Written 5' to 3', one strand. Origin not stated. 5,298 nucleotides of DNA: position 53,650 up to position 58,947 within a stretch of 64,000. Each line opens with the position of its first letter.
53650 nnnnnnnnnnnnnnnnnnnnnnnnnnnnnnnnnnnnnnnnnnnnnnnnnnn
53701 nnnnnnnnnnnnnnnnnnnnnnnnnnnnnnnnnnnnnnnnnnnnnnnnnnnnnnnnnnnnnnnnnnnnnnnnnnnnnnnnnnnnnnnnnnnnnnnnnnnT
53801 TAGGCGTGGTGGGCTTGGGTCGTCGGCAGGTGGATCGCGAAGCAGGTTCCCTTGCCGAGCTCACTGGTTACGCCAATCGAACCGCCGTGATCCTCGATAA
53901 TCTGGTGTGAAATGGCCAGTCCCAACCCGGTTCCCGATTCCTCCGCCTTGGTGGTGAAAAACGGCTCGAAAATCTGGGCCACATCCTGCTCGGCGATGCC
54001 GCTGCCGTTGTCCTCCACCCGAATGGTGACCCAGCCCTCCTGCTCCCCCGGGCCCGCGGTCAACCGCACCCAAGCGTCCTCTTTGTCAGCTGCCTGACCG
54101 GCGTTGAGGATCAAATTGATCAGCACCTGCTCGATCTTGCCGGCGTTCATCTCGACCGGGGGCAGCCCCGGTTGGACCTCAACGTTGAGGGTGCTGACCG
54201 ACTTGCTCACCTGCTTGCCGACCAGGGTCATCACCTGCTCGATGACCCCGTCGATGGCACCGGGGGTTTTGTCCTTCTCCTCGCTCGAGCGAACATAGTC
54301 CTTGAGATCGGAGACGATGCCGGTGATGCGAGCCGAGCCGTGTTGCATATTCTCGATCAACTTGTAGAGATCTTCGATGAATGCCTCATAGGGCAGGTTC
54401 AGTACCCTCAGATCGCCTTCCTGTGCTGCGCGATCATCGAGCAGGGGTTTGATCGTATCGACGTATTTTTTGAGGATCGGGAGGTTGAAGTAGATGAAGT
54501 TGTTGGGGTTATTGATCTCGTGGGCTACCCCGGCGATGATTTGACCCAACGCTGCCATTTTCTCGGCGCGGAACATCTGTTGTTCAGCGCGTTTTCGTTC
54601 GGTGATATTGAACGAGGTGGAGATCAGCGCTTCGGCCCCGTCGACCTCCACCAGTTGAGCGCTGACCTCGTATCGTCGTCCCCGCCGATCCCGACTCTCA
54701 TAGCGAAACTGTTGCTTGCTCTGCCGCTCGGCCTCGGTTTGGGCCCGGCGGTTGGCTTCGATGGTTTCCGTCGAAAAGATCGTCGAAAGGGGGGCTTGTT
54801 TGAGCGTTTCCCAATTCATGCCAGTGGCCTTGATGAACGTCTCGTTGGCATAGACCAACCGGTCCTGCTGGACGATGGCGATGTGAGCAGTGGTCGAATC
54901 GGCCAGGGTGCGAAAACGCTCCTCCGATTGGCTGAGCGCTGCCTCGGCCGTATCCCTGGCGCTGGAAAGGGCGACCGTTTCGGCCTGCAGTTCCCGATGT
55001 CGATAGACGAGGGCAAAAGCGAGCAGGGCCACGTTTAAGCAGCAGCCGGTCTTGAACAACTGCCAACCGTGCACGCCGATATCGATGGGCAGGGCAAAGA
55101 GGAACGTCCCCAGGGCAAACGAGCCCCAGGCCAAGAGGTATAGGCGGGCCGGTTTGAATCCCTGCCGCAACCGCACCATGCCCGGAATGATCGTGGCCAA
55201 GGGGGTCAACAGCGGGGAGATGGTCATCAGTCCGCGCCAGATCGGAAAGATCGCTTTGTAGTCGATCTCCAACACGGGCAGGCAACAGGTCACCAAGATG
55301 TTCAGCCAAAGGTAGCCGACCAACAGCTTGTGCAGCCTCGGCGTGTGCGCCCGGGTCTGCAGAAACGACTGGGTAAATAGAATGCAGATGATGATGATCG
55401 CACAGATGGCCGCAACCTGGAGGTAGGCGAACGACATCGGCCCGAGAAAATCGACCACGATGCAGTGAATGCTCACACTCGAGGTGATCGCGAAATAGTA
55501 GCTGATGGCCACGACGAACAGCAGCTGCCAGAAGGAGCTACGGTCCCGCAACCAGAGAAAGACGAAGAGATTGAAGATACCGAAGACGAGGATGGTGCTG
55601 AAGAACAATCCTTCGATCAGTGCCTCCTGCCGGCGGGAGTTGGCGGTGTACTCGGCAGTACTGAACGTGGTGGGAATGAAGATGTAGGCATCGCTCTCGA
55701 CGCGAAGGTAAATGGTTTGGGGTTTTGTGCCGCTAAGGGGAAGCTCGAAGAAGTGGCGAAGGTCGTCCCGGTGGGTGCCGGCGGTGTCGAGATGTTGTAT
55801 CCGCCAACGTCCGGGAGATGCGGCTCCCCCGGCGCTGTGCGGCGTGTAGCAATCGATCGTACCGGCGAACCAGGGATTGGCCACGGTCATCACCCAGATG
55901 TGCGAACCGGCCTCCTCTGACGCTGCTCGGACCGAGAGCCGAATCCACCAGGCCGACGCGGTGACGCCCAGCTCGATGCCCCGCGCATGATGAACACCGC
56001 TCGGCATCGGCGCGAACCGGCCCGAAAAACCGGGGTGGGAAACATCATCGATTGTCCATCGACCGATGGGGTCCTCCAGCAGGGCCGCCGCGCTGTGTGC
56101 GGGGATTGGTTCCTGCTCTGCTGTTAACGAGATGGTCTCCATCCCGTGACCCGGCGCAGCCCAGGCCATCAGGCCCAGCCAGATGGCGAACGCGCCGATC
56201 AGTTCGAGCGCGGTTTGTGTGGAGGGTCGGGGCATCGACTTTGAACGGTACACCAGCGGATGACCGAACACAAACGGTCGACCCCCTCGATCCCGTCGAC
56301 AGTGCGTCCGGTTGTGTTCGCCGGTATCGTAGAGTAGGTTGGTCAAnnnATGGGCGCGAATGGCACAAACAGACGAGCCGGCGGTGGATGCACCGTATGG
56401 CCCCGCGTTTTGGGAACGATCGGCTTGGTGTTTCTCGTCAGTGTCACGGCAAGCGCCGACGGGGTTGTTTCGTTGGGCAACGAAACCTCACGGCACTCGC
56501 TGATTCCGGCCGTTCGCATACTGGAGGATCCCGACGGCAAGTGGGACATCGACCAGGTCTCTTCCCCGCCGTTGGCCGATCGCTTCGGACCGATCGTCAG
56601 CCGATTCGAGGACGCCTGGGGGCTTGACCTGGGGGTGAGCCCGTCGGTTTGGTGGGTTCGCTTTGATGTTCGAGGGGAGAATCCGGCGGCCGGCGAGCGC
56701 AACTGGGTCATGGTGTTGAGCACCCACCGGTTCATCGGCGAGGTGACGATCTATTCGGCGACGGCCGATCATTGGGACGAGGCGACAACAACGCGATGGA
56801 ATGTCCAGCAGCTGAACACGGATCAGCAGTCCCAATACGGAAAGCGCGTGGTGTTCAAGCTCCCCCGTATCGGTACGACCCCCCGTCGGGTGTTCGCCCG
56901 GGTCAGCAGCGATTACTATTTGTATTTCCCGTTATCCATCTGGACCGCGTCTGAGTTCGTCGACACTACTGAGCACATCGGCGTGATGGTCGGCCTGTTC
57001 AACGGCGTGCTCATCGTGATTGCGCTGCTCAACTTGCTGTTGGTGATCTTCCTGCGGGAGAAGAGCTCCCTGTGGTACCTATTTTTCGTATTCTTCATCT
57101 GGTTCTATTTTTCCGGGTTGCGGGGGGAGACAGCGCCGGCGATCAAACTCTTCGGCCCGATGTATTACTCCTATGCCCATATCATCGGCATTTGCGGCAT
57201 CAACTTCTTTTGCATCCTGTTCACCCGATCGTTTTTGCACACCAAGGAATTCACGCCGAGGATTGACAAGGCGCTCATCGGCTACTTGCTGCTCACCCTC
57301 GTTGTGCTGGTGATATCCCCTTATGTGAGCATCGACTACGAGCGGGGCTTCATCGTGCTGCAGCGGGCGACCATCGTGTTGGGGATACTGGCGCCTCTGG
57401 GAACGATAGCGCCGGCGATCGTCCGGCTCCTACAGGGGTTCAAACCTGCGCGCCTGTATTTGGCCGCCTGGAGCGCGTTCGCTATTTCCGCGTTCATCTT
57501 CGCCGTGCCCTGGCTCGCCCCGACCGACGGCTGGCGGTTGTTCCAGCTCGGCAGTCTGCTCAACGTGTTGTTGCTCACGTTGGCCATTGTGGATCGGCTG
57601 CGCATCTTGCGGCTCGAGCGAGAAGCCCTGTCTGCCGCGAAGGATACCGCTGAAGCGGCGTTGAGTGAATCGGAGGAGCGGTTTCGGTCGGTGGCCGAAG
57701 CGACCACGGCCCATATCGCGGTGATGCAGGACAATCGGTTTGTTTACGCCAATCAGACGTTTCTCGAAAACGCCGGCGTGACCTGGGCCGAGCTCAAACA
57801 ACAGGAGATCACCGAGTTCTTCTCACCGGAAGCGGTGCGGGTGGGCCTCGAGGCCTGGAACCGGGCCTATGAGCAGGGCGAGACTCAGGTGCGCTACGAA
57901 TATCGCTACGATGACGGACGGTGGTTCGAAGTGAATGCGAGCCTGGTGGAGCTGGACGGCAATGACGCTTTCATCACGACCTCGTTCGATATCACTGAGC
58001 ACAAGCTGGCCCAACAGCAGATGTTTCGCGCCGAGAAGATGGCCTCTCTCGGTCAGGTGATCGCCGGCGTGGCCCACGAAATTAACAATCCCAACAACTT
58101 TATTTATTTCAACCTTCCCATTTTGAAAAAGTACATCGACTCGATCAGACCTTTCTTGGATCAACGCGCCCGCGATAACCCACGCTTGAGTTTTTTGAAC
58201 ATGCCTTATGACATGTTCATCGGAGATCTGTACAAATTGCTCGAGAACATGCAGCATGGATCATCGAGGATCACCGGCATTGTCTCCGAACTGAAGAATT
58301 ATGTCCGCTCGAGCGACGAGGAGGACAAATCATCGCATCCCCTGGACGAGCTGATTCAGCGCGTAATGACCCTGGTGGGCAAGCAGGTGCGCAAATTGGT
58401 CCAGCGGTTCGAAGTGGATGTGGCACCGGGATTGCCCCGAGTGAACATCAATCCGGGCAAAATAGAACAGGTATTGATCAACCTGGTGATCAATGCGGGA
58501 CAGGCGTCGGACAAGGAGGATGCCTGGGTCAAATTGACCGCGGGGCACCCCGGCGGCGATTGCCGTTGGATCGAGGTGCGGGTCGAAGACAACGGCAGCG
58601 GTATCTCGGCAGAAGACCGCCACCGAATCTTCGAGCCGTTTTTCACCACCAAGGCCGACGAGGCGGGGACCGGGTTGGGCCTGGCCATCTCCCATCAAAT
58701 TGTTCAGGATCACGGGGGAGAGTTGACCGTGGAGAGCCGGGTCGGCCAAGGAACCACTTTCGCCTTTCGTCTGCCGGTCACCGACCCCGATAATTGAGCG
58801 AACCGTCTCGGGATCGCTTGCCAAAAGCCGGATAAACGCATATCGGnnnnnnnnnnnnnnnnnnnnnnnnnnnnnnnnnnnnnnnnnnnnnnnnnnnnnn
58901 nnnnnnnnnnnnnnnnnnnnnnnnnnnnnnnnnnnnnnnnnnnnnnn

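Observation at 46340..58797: Self-contained sigma54 surface regulon: four -24/-12 promoters with a shared enhancer motif around a 7TM-DISM kinase pair and an NtrC activator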

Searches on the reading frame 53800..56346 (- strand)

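Call 4: search_protein_families(library=pfam, proteins=[window:53800-56346:-], max_evalue=0.01)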
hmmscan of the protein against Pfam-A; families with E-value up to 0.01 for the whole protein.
window:53800-56346:- (848 aa): 6 families
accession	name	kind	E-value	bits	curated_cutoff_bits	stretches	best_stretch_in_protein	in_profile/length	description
PF02518.31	HATPase_c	-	6.4e-28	97.9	26.4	1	737-843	5-110/111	Histidine kinase-, DNA gyrase B-, and HSP90-like ATPase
PF07695.17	7TMR-DISM_7TM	-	2.6e-25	90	29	1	241-449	1-205/205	7TM diverse intracellular signalling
PF07696.17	7TMR-DISMED2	-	3e-15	56.8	22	1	87-229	4-135/136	7TMR-DISM extracellular 2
PF13426.13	PAS_9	-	7.5e-05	23.4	27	1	489-583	4-103/103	PAS domain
PF00512.31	HisKA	-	0.00014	22.3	26.9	1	600-688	2-64/66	His Kinase A (phospho-acceptor) domain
PF14501.12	HATPase_c_5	-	0.005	17.2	22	1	737-827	5-89/102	GHKL domain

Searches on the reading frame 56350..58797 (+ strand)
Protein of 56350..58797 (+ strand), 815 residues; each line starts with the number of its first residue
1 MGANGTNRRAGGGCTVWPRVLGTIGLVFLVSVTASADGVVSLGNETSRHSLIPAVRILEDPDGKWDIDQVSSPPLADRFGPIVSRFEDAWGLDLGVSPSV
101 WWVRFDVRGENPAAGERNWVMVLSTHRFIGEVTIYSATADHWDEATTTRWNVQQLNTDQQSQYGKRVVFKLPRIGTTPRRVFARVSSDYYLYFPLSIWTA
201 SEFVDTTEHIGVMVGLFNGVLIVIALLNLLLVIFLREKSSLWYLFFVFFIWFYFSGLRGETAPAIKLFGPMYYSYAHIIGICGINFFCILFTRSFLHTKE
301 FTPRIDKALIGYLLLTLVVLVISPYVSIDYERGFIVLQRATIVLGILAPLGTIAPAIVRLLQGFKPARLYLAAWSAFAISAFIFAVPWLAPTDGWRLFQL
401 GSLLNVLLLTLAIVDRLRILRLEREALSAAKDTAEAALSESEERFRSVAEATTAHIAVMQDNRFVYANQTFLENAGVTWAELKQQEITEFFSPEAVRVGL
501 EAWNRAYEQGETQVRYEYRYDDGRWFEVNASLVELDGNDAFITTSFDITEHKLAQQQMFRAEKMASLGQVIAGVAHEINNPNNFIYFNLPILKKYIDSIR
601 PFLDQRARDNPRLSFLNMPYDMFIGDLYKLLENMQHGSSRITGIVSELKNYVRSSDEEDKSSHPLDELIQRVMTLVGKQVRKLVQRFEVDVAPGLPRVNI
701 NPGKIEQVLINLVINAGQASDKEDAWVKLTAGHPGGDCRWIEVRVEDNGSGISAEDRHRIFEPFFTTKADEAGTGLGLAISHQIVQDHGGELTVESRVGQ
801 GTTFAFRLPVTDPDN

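Call 4: search_protein_families(library=pfam, proteins=[window:56350-58797:+], max_evalue=0.01)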
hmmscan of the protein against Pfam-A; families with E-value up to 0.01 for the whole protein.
window:56350-58797:+ (815 aa): 8 families
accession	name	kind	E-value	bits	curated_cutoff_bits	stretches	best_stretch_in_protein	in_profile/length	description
PF02518.31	HATPase_c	-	1.9e-27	96.3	26.4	1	703-811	4-110/111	Histidine kinase-, DNA gyrase B-, and HSP90-like ATPase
PF07695.17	7TMR-DISM_7TM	-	7.2e-27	95.1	29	1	214-416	5-205/205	7TM diverse intracellular signalling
PF07696.17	7TMR-DISMED2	-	1.1e-14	55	22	1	53-199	2-136/136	7TMR-DISM extracellular 2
PF13426.13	PAS_9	-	7.2e-09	36.3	27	1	458-550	7-103/103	PAS domain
PF08448.16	PAS_4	-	6.5e-07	30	23.1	1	460-551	13-108/110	PAS fold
PF00512.31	HisKA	-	0.00099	19.6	26.9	0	567-595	2-30/66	His Kinase A (phospho-acceptor) domain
PF00989.32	PAS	-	0.0031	18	22.6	1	448-533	6-96/113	PAS fold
PF08447.18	PAS_3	-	0.007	17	25.6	0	465-531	2-71/89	PAS fold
